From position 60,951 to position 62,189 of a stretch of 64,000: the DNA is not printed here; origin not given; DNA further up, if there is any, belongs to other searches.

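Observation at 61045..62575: Low-GC two-gene cassette: an unknown 313-aa protein overlapping a PIN-domain nuclease gene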

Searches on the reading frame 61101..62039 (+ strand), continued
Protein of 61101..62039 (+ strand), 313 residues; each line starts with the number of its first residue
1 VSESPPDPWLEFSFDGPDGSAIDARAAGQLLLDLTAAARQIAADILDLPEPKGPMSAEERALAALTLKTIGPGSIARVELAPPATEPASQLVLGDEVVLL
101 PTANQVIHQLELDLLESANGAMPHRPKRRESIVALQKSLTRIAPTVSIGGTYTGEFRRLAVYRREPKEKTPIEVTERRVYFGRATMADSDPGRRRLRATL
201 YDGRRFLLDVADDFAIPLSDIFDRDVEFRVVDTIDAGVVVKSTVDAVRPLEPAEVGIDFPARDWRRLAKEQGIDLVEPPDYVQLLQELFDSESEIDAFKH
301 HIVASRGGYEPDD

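Call 85: search_protein_families(library=pfam, proteins=[L021:1732-2775:+, L021:4597-5997:-, L028:1925-2260:+, L028:4723-5883:+, L036:638-1498:-, L036:3181-4617:+, L025:1644-2930:-, L025:3066-4175:-, L032:25-1092:-, L032:2473-2856:-], max_evalue=0.001)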
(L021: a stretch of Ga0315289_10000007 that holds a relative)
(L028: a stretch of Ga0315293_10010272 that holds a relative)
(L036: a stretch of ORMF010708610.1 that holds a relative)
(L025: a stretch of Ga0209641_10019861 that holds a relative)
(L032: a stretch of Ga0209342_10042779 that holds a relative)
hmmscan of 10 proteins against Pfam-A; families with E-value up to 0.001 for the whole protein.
L021:1732-2775:+ (348 aa): 1 family
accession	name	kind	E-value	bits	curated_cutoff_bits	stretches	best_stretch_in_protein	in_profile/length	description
PF00296.26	Bac_luciferase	-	6.8e-76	256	27.9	1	30-325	21-313/314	Luciferase-like monooxygenase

L021:4597-5997:- (467 aa): 2 families
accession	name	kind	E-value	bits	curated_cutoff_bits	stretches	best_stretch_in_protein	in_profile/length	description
PF13416.11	SBP_bac_8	-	1.2e-39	137.2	27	1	66-391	1-273/279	Bacterial extracellular solute-binding protein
PF01547.30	SBP_bac_1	-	5e-31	109.3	26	1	62-368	6-307/307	Bacterial extracellular solute-binding protein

L028:1925-2260:+ (112 aa): 3 families
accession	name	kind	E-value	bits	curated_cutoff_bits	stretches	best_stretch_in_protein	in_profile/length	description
PF22751.1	DUF488-N3a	-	3e-35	121.5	27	1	2-111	1-116/118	Active DUF488-N3 subclade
PF22752.1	DUF488-N3i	-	1.4e-29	103.7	27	1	1-111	1-113/131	Inactive DUF488-N3 subclade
PF04343.18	DUF488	-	5.9e-25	88.7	22.2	1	4-108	2-120/121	Domain of unknown function DUF488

L028:4723-5883:+ (387 aa): 7 families
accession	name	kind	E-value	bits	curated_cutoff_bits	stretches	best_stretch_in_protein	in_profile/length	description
PF08442.15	ATP-grasp_2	-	8.4e-73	244.7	29.5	1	2-201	1-201/202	ATP-grasp domain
PF00549.24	Ligase_CoA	-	1.3e-25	90.4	24.5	1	262-382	1-128/128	CoA-ligase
PF13549.11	ATP-grasp_5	-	3.5e-13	49.9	27.6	1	4-215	11-219/221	ATP-grasp domain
PF24948.1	Citrate_synth_N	-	2.4e-10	40.6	83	1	41-224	53-227/232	ATP-citrate synthase ATP-grasp domain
PF02786.22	CPSase_L_D2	-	4.5e-07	30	19.8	1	7-72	4-71/211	Carbamoyl-phosphate synthase L chain, ATP binding domain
PF01071.24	GARS_A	-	1.4e-05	25.4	27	1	8-123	6-110/194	Phosphoribosylglycinamide synthetase, ATP-grasp (A) domain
PF02222.28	ATP-grasp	-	0.0004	20.5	27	1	11-107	2-82/179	ATP-grasp domain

L036:638-1498:- (287 aa): 2 families
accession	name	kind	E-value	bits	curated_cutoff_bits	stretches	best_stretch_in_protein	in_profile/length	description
PF20473.4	MmeI_Mtase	-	1.1e-06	28.5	27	1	107-206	20-119/259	MmeI, DNA-methyltransferase domain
PF02384.22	N6_Mtase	-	1e-05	25.4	20.4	1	77-170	20-96/311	N-6 DNA Methylase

L036:3181-4617:+ (479 aa): 0 families

L025:1644-2930:- (429 aa): 3 families
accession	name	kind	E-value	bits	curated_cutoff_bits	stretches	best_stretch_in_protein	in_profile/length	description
PF00589.27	Phage_integrase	-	1.9e-23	83.5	27.1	1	235-410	11-168/172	Phage integrase family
PF14659.12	Phage_int_SAM_3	-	2.2e-11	44.2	22.6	1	119-173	1-54/58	Phage integrase, N-terminal SAM-like domain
PF14657.12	Arm-DNA-bind_4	-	7.4e-05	22.7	22.3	1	66-106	1-41/47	Arm DNA-binding domain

L025:3066-4175:- (370 aa): 2 families
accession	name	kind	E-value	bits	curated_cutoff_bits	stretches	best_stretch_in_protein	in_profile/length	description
PF13814.12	Replic_Relax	-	8.8e-20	72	25.3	1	80-272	1-177/191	Replication-relaxation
PF12802.13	MarR_2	-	0.00064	20.3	27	0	73-120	4-52/61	MarR family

L032:25-1092:- (356 aa): 2 families
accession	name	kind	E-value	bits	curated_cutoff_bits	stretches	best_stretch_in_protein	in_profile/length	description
PF00941.27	FAD_binding_5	-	2.3e-46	158.1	27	1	68-238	2-169/170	FAD binding domain in molybdopterin dehydrogenase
PF03450.22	CO_deh_flav_C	-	2.8e-30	104.9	25.5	1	250-347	5-100/102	CO dehydrogenase flavoprotein C-terminal domain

L032:2473-2856:- (128 aa): 1 family
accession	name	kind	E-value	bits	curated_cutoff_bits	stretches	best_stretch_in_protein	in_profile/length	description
PF01592.21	NifU_N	-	1.8e-37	128.7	22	1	6-125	2-124/127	NifU-like N terminal domain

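Call 98: find_encoding_contigs(protein=P0076, flank=2500, max_places=2)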
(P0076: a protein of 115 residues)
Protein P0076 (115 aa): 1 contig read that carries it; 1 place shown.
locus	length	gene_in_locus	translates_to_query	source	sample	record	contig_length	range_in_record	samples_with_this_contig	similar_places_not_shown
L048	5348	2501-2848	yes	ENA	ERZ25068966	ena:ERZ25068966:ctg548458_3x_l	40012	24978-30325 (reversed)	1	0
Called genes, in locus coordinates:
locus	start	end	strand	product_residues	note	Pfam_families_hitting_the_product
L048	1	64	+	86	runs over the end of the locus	-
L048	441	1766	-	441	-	PF13701:DDE_Tnp_1_4, PF01609:DDE_Tnp_1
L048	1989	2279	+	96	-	-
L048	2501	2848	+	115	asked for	-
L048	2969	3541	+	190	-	-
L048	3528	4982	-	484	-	PF13011:LZ_Tnp_IS481 (weak), PF13384:HTH_23, PF13518:HTH_28, PF13551:HTH_29, PF13565:HTH_32, PF00665:rve, PF13683:rve_3, PF22483:Mu-transpos_C_2, +3 more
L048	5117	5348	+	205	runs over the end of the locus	-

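Call 99: find_encoding_contigs(protein=P0051, flank=2500, max_places=2)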
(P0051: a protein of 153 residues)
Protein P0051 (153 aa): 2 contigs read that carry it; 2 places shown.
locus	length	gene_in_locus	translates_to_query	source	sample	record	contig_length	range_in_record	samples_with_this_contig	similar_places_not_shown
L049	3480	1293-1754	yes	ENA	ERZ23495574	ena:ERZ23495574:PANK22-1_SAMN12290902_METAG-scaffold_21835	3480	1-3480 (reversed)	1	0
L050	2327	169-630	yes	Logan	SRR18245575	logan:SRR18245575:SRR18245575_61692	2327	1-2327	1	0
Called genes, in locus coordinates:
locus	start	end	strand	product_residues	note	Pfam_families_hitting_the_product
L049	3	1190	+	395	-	?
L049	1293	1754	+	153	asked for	-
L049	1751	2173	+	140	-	PF01850:PIN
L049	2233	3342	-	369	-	PF03060:NMO, PF01070:FMN_dh (weak), PF00478:IMPDH (weak)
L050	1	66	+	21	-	?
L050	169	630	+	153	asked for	-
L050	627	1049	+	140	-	PF01850:PIN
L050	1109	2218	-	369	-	PF03060:NMO, PF01070:FMN_dh (weak), PF00478:IMPDH (weak)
